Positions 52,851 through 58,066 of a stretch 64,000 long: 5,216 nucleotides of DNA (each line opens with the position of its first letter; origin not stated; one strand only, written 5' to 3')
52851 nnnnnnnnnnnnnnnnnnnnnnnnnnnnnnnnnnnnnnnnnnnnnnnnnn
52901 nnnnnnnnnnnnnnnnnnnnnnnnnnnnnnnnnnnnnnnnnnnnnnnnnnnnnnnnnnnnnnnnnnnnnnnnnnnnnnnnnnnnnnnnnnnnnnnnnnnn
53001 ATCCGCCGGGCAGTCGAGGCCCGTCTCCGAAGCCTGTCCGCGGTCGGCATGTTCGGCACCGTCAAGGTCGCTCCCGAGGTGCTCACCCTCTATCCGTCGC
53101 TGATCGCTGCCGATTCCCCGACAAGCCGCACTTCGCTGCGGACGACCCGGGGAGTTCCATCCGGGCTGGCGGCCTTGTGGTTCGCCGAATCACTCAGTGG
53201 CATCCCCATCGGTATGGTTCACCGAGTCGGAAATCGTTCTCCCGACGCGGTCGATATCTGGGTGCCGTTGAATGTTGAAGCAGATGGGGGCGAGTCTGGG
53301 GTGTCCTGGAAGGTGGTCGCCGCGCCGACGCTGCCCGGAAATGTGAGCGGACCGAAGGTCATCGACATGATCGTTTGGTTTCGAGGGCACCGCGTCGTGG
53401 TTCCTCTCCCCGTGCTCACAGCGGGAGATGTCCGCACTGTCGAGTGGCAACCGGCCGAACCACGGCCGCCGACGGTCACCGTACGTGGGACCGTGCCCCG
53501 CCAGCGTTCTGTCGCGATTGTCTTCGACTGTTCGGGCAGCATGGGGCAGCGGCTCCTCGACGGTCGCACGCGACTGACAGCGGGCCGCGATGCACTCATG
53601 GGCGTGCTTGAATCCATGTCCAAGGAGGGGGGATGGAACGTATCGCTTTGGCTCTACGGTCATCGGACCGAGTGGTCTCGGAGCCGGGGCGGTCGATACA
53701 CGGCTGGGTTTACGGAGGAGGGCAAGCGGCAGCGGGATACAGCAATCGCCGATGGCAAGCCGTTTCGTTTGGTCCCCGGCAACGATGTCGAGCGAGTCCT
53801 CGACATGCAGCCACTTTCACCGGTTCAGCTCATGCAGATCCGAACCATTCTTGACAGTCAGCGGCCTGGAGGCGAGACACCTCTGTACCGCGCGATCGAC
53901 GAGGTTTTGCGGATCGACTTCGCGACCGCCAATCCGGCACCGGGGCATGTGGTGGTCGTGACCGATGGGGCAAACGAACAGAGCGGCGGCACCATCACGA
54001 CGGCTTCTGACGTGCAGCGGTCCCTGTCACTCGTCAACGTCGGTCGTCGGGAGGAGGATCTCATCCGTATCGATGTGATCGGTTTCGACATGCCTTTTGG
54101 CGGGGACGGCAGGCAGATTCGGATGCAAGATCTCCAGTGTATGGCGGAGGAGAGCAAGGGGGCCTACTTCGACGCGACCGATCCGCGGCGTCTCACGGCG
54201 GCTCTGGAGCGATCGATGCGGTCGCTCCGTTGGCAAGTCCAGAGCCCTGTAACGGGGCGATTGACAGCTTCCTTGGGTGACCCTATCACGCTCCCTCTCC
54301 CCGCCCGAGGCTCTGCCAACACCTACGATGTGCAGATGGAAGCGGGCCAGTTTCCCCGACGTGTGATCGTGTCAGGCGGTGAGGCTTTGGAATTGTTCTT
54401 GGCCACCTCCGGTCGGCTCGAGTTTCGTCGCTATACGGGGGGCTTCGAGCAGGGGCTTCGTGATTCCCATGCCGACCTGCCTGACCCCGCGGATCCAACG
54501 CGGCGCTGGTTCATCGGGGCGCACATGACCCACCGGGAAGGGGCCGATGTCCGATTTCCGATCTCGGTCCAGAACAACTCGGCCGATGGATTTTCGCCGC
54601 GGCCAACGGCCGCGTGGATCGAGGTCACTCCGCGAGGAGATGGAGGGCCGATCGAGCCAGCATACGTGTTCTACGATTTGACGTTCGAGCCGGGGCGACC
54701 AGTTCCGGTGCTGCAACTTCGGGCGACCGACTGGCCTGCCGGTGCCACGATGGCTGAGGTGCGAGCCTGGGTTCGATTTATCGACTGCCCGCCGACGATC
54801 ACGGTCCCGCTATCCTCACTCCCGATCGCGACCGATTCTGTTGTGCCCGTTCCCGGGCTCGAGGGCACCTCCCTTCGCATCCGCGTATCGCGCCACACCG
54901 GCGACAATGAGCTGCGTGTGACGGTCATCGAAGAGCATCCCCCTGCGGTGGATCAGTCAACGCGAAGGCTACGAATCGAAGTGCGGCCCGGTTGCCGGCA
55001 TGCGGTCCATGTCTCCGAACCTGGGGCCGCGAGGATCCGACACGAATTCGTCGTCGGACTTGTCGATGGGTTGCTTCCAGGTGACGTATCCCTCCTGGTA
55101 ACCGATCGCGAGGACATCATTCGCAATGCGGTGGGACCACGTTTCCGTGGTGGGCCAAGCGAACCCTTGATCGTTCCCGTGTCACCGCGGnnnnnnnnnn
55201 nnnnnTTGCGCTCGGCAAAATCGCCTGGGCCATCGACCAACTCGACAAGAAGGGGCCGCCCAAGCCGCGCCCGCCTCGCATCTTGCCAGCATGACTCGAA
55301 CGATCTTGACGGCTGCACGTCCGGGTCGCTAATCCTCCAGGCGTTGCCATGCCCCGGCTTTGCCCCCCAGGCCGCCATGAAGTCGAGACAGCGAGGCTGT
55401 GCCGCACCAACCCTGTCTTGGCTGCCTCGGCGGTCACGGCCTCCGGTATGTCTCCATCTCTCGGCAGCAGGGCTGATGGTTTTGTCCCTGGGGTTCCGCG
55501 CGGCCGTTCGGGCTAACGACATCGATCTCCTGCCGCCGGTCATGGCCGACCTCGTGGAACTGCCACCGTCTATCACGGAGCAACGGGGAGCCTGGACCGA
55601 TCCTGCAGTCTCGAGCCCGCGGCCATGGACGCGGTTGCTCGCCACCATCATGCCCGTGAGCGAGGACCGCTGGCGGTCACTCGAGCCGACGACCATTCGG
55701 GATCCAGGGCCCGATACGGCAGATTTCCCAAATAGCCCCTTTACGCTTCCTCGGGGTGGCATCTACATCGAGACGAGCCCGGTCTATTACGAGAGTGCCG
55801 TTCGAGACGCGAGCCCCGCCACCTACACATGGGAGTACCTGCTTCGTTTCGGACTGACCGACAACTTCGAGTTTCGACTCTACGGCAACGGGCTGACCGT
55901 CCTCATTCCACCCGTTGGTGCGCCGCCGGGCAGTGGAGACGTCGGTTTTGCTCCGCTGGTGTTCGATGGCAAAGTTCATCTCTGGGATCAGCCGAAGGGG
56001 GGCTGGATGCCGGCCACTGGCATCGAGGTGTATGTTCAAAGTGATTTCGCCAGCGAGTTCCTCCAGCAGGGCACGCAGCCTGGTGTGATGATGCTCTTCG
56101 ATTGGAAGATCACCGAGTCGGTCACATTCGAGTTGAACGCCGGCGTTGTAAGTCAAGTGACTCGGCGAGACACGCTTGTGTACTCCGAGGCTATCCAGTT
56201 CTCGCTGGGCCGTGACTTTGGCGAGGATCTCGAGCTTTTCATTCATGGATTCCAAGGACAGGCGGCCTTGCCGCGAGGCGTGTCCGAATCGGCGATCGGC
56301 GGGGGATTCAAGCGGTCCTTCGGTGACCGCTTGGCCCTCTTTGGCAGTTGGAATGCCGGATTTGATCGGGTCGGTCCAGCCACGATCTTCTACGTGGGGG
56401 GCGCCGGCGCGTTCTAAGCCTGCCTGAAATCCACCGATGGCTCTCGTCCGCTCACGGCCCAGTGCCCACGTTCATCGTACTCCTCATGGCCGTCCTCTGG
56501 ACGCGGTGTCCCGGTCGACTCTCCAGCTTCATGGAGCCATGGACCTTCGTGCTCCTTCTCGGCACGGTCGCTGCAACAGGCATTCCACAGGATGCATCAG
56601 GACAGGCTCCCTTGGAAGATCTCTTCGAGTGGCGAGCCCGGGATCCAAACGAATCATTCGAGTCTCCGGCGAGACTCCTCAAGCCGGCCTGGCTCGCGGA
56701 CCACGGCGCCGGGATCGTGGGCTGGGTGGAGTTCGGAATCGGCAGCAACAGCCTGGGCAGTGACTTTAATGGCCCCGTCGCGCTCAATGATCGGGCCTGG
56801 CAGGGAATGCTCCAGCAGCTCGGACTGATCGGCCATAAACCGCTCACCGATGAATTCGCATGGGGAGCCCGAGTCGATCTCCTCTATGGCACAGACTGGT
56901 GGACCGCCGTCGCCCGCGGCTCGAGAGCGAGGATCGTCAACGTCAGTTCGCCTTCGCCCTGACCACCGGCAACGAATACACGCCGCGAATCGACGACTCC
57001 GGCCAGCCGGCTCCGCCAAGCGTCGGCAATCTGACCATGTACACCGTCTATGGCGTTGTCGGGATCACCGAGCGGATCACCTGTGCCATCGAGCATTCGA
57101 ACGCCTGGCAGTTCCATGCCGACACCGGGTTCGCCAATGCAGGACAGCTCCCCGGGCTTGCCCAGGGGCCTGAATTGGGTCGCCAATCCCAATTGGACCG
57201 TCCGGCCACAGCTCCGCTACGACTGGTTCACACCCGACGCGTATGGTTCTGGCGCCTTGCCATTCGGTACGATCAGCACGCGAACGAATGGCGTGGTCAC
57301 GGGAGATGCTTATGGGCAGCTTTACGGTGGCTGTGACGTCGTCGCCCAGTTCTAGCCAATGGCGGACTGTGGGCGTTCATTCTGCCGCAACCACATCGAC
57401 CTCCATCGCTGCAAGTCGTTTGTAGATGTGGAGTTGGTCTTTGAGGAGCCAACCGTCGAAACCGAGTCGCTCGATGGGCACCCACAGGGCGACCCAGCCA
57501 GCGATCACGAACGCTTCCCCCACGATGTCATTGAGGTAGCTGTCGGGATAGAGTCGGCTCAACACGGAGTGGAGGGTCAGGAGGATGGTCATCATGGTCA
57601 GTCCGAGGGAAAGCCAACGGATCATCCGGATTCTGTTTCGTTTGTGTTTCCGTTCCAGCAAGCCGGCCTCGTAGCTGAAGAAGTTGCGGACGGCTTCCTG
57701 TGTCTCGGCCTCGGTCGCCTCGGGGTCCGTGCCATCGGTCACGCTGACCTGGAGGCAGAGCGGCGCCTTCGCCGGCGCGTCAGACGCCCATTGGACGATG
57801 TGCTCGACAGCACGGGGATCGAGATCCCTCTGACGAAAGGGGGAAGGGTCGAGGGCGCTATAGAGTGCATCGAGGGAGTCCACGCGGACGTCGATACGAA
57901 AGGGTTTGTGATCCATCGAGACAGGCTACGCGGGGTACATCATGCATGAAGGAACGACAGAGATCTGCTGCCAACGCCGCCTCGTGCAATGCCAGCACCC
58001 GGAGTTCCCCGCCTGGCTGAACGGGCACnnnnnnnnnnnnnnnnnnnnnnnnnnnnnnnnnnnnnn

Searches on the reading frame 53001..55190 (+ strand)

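Call 54: search_protein_families(library=pfam, proteins=[window:53001-55190:+], max_evalue=5)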
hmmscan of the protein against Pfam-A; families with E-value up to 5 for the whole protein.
window:53001-55190:+ (730 aa): 3 families
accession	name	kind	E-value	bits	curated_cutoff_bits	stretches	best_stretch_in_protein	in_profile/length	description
PF00092.34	VWA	-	4.9e-06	27.3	23.8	2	280-399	68-169/174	von Willebrand factor type A domain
PF13768.12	VWA_3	-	0.0055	17.2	27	1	265-389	49-153/155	von Willebrand factor type A domain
PF13519.12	VWA_2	-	0.0079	17.2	27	1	171-222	1-48/107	von Willebrand factor type A domain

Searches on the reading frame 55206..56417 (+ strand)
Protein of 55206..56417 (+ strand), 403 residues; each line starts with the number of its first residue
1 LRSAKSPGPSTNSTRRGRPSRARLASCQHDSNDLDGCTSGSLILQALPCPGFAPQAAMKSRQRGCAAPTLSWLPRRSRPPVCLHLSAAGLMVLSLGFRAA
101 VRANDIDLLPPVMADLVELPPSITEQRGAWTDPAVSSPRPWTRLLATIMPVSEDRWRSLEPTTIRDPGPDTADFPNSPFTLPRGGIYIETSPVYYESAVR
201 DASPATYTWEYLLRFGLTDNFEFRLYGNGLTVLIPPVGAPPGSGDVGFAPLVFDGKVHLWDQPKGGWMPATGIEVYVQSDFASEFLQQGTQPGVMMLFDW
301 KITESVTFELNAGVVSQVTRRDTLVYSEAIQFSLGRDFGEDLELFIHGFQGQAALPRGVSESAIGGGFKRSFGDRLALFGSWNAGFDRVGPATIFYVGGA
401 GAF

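Call 5: search_protein_families(library=pfam, proteins=[window:55206-56417:+], max_evalue=0.01)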
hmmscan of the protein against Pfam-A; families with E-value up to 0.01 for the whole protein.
window:55206-56417:+ (403 aa): 1 family
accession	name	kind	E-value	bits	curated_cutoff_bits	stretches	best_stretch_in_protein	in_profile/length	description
PF13557.12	Phenol_MetA_deg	-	7.8e-06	26.5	22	1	170-391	2-230/242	Putative MetA-pathway of phenol degradation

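Call 7: search_protein_families(library=ncbifam, proteins=[window:55206-56417:+], max_evalue=0.01)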
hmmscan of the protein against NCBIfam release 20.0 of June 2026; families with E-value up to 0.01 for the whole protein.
window:55206-56417:+ (403 aa): 0 families

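Call 54: search_protein_families(library=pfam, proteins=[window:55206-56414:+], max_evalue=5)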
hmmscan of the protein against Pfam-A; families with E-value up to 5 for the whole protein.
window:55206-56414:+ (403 aa): 1 family
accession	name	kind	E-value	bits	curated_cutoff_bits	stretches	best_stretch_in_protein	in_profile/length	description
PF13557.12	Phenol_MetA_deg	-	7.8e-06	26.5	22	1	170-391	2-230/242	Putative MetA-pathway of phenol degradation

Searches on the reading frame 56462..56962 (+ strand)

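Call 5: search_protein_families(library=pfam, proteins=[window:56462-56962:+], max_evalue=0.01)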
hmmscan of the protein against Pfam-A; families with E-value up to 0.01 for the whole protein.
window:56462-56962:+ (166 aa): 1 family
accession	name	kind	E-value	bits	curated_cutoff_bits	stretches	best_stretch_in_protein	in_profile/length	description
PF07642.17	BBP2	-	0.0073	16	26.2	1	85-154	4-72/339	Putative beta-barrel porin-2, OmpL-like. bbp2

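Call 7: search_protein_families(library=ncbifam, proteins=[window:56462-56962:+], max_evalue=0.01)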
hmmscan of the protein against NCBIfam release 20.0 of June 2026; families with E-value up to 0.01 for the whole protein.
window:56462-56962:+ (166 aa): 0 families

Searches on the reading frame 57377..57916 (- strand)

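Call 93: search_protein_families(library=pfam, proteins=[window:57377-57916:-], max_evalue=1)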
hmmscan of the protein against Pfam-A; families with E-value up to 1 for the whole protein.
window:57377-57916:- (179 aa): 1 family
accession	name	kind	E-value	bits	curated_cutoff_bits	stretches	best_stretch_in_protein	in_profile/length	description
PF24365.1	DUF7521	-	0.13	13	27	1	89-143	21-76/82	Family of unknown function (DUF7521)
